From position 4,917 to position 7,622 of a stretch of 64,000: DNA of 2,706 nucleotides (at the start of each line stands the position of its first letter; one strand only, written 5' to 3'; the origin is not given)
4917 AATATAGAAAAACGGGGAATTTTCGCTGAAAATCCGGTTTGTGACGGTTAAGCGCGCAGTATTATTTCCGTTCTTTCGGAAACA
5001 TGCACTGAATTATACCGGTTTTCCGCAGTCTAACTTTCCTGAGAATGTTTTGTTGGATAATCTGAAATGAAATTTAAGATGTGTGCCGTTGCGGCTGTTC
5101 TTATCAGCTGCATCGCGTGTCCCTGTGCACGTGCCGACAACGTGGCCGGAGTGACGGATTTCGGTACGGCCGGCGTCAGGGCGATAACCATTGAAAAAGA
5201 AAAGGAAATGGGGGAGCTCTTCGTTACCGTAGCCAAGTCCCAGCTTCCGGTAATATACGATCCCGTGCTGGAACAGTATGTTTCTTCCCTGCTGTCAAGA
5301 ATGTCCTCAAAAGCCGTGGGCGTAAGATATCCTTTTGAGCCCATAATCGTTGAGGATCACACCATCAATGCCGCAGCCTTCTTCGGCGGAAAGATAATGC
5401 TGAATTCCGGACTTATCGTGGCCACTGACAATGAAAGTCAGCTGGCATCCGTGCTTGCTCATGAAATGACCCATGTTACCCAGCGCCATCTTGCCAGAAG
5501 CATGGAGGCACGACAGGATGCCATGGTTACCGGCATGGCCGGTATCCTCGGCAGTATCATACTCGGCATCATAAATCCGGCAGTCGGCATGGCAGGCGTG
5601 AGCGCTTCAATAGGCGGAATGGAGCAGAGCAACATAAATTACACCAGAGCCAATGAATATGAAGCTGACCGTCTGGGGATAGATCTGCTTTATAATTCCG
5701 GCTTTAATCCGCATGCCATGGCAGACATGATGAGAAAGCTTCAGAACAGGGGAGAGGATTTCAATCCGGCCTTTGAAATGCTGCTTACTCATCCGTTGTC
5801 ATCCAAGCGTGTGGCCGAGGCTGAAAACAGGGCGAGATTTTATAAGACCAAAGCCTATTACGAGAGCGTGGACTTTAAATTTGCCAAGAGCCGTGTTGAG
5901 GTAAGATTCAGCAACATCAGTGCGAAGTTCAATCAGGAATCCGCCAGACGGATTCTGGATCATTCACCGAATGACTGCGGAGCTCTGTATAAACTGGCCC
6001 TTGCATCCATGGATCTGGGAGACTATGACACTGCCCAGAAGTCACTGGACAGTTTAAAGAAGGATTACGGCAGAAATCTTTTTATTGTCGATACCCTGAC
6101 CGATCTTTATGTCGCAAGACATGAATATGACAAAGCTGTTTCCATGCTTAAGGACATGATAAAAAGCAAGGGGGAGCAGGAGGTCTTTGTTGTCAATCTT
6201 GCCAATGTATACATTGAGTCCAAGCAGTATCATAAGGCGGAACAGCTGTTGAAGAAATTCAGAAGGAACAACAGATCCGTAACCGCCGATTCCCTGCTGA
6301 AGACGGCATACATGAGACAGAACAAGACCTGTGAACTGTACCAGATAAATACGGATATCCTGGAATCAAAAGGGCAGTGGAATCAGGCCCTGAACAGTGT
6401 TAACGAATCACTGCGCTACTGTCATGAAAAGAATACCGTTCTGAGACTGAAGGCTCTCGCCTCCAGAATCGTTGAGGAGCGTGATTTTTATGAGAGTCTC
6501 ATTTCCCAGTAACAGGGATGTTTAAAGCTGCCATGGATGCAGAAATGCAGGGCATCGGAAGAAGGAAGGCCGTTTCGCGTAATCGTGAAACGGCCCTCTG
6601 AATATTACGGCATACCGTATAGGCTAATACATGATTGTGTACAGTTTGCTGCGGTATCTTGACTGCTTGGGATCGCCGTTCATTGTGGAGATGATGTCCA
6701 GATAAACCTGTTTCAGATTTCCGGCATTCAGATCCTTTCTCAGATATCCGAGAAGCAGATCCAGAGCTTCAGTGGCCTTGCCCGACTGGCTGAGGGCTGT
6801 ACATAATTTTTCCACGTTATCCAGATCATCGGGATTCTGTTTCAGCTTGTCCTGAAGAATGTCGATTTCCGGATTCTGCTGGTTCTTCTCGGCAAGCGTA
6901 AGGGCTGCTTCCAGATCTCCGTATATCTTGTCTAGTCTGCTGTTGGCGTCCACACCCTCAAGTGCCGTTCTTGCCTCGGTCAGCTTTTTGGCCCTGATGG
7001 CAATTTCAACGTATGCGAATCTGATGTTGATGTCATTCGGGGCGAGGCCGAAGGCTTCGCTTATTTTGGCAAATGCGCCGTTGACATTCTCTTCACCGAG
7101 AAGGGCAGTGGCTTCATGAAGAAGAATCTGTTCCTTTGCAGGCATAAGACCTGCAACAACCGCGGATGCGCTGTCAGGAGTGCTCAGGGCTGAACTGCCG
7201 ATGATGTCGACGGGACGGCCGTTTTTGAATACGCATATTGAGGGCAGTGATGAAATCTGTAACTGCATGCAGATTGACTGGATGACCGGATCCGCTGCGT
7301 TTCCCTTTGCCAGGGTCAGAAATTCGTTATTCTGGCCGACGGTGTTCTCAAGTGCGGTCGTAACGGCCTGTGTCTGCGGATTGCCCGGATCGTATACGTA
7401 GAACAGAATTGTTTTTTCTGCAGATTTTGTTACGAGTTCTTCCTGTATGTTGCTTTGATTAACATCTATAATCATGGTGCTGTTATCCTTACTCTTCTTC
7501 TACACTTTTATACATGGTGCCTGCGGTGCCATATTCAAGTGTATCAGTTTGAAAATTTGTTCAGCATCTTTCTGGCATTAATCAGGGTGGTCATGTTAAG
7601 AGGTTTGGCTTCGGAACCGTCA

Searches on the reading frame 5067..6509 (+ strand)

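Call 48: search_protein_families(library=pfam, proteins=[window:5067-6509:+], max_evalue=0.00001)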
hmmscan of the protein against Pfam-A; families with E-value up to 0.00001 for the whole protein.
window:5067-6509:+ (481 aa): 9 families
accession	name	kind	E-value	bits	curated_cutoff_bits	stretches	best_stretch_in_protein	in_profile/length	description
PF01435.24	Peptidase_M48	-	4.6e-28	98.7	20.3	1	69-255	4-185/186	Peptidase family M48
PF14559.12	TPR_19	-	8.8e-11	42.4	25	0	349-400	2-53/68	Tetratricopeptide repeat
PF07719.23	TPR_2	-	4.7e-07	29.9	27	0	306-327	3-24/34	Tetratricopeptide repeat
PF13176.12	TPR_7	-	5.9e-07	29.5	27.9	0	376-397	3-24/36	Tetratricopeptide repeat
PF25068.1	ARM_TT21_4th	-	6.4e-07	30.2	30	1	348-414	9-74/153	Tetratricopeptide repeat protein 21 forth ARM domain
PF13431.12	TPR_17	-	2e-06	28.1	24.4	0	295-325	4-34/34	Tetratricopeptide repeat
PF13174.12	TPR_6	-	2.5e-06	28.2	26.3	0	306-334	2-30/33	Tetratricopeptide repeat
PF12895.13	ANAPC3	-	2.8e-06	28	27.2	0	351-420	2-71/82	Anaphase-promoting complex, cyclosome, subunit 3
PF13428.12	TPR_14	-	4.7e-06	27.2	23.5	0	306-335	3-32/44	Tetratricopeptide repeat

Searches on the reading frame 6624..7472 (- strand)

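Call 48: search_protein_families(library=pfam, proteins=[window:6624-7472:-], max_evalue=0.00001)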
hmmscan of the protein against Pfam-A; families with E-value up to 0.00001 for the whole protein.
window:6624-7472:- (282 aa): 3 families
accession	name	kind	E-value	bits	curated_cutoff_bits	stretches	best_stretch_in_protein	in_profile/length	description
PF14561.12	TPR_20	-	3.2e-17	63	25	1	197-282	2-90/90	Tetratricopeptide repeat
PF14559.12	TPR_19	-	1.9e-09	38.1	25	0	124-191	1-68/68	Tetratricopeptide repeat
PF12895.13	ANAPC3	-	4.8e-06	27.2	27.2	0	114-173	24-81/82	Anaphase-promoting complex, cyclosome, subunit 3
